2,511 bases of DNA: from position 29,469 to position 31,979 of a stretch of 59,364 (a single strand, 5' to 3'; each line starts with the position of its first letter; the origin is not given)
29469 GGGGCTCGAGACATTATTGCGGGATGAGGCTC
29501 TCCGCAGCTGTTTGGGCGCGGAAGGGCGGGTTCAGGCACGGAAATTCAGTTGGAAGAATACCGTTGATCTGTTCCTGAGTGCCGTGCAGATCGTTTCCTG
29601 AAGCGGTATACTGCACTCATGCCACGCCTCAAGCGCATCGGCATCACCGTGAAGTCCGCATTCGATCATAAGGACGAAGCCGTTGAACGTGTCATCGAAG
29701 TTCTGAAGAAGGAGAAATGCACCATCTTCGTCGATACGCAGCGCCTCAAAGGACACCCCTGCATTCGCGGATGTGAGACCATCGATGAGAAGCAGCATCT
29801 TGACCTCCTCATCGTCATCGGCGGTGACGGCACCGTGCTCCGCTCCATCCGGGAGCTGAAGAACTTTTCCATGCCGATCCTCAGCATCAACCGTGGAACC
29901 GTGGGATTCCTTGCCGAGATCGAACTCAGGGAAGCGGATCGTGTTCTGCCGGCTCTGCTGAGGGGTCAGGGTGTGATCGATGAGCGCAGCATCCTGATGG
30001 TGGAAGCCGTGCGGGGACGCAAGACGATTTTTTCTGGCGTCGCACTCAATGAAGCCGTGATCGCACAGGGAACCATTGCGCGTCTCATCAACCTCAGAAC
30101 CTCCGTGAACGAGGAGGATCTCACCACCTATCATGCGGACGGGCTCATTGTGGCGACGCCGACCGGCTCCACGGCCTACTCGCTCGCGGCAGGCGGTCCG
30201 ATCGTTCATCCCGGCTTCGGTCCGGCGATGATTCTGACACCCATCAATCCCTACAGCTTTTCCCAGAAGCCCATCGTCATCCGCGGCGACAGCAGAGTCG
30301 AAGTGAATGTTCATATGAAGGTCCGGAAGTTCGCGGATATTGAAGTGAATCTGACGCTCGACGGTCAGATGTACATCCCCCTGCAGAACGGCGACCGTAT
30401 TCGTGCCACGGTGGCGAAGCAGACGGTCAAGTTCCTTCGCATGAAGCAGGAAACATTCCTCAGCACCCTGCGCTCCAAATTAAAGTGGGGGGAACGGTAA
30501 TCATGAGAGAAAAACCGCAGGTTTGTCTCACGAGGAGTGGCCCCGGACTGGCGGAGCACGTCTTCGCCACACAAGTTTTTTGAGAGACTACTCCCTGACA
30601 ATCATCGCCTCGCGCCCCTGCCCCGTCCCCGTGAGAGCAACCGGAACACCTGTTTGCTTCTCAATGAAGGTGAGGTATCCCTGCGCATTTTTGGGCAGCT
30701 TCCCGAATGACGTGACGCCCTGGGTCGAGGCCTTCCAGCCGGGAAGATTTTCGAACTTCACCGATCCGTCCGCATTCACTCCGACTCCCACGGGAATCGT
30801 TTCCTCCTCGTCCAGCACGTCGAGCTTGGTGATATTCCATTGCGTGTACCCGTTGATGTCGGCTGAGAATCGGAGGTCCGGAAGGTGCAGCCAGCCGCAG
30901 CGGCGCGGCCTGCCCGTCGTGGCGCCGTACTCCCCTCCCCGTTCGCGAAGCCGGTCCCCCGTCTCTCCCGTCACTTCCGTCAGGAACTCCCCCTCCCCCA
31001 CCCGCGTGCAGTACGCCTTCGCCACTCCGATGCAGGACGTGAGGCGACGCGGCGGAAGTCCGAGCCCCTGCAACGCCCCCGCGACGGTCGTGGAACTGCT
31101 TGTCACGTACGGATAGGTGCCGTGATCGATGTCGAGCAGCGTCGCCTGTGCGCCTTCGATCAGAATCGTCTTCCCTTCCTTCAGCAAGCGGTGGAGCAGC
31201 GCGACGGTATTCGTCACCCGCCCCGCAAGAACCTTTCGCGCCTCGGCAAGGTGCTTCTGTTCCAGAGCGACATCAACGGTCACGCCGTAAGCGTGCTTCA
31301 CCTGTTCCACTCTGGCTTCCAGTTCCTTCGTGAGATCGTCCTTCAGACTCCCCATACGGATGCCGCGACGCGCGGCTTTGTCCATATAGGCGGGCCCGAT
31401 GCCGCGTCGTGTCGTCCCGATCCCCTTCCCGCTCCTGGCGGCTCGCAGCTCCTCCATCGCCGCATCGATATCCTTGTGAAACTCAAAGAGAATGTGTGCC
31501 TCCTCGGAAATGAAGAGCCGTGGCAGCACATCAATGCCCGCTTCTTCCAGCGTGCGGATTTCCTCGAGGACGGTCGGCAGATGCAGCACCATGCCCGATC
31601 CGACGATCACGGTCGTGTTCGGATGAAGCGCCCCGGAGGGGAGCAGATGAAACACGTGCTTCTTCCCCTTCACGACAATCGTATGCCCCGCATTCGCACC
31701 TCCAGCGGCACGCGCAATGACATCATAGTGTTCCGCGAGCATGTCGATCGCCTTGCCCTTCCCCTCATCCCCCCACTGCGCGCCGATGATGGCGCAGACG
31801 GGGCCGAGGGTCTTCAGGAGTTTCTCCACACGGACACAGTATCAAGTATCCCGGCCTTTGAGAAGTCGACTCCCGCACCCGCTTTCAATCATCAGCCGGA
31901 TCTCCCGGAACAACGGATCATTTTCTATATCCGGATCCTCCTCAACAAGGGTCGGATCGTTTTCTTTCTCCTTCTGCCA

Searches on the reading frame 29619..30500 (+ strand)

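Call 18: search_protein_families(library=pfam, proteins=[window:29619-30500:+])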
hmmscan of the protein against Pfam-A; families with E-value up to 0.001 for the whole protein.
window:29619-30500:+ (293 aa): 3 families
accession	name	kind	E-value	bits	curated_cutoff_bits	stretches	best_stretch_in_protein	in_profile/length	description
PF20143.4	NAD_kinase_C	-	2.2e-28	98.9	23.7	1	143-274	1-125/126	ATP-NAD kinase C-terminal domain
PF01513.26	NAD_kinase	-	1.7e-17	64.4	25.5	1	58-116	70-128/130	ATP-NAD kinase N-terminal domain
PF00781.29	DAGK_cat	-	1.4e-05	25.1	23.6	1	16-95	13-92/125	Diacylglycerol kinase catalytic domain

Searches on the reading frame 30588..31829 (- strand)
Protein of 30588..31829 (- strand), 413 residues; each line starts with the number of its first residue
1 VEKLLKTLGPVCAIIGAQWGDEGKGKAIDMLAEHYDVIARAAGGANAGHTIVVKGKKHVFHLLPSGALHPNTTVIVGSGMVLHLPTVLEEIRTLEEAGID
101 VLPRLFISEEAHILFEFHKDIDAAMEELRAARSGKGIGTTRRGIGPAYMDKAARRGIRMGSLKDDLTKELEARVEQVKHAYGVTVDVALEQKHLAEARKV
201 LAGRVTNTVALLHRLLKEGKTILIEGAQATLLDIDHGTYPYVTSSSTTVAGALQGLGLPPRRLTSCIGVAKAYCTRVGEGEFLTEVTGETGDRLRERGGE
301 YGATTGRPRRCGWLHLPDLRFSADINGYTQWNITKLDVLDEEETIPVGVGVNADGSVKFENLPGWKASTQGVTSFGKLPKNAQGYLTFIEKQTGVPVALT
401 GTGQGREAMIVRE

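Call 18: search_protein_families(library=pfam, proteins=[window:30588-31829:-])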
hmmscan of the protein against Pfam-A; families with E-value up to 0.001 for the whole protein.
window:30588-31829:- (413 aa): 1 family
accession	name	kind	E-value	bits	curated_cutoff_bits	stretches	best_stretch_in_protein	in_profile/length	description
PF00709.27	Adenylsucc_synt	-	5.2e-149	496.9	27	1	13-410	1-416/416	Adenylosuccinate synthetase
